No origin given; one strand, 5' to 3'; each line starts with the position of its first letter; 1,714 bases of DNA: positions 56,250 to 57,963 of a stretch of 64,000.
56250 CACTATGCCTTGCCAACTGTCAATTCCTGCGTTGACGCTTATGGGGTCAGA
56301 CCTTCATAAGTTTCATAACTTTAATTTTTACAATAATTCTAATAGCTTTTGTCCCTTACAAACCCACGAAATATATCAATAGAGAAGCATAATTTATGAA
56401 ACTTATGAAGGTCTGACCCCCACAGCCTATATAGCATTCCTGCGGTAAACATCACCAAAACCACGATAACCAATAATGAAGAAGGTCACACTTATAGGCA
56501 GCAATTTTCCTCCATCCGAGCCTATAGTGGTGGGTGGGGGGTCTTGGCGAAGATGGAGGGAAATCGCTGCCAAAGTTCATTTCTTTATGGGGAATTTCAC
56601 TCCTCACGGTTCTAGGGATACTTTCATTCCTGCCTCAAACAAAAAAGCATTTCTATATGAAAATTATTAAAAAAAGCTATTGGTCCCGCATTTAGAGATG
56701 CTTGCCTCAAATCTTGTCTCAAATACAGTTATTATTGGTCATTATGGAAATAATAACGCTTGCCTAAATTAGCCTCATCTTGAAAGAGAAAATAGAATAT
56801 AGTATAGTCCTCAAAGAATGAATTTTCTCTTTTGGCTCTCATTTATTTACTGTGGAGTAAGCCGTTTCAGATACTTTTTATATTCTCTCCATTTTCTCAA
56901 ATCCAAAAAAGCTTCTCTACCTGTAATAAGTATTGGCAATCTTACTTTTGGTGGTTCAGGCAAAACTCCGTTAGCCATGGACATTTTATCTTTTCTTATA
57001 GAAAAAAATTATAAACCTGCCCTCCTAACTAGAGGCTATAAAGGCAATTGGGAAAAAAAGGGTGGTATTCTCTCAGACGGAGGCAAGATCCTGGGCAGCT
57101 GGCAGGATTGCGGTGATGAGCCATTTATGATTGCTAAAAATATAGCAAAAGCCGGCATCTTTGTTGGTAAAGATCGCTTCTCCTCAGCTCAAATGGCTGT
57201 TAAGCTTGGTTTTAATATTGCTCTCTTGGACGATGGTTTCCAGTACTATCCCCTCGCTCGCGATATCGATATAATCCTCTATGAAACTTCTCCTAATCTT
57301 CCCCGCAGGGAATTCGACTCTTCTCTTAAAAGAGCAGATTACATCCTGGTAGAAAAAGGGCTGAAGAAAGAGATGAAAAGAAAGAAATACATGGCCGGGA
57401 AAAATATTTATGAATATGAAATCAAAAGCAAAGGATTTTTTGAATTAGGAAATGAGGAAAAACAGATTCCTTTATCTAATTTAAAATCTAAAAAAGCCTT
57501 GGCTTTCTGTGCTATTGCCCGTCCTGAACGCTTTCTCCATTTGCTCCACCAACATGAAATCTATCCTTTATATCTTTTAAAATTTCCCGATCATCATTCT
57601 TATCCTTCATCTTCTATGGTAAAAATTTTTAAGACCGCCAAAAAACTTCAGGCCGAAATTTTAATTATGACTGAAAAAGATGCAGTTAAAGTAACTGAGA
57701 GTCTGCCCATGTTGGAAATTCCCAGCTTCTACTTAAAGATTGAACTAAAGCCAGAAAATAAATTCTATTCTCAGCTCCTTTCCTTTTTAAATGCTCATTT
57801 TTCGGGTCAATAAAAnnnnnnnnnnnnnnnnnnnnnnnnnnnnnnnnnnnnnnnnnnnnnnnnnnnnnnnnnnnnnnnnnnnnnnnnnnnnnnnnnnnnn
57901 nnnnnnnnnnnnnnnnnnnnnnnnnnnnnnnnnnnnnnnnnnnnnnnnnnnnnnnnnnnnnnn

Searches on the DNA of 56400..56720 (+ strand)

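Call 34: search_rna_families(source=window, start=56400, end=56720, threshold=evalue, max_evalue=10)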
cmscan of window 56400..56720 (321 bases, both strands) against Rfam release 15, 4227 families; matches with E-value up to 10: 2.
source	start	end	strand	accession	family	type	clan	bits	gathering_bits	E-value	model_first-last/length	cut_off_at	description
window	56583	56692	-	RF01964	RMST_3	Gene; lncRNA;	-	18.3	55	0.4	1-109/109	no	Rhabdomyosarcoma 2 associated transcript conserved region 3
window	56494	56619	+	RF02142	HOXA11-AS1_6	Gene; lncRNA;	-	9.1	50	7.8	75-179/179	no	HOXA11 antisense RNA 1 conserved region 6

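Call 97: search_dna_similar(query=window:56444-56624:+, collection=plasmids, mode=distant, max_evalue=0.01, max_rows=5)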
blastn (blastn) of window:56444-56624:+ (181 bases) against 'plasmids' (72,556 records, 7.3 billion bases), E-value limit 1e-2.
No match.

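Call 98: search_dna_similar(query=window:56444-56624:+, collection=phages, mode=distant, max_evalue=0.01, max_rows=5)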
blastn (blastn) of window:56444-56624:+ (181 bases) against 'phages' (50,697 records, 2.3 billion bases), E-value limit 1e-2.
No match.

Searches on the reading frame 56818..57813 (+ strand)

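Call 62: search_protein_families(library=pfam, proteins=[window:56818-57813:+], max_evalue=0.00001)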
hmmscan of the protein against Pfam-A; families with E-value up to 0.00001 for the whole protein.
window:56818-57813:+ (331 aa): 1 family
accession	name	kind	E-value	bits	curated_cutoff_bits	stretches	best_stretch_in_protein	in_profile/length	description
PF02606.20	LpxK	-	3.6e-69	233.8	27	1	3-323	4-326/328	Tetraacyldisaccharide-1-P 4'-kinase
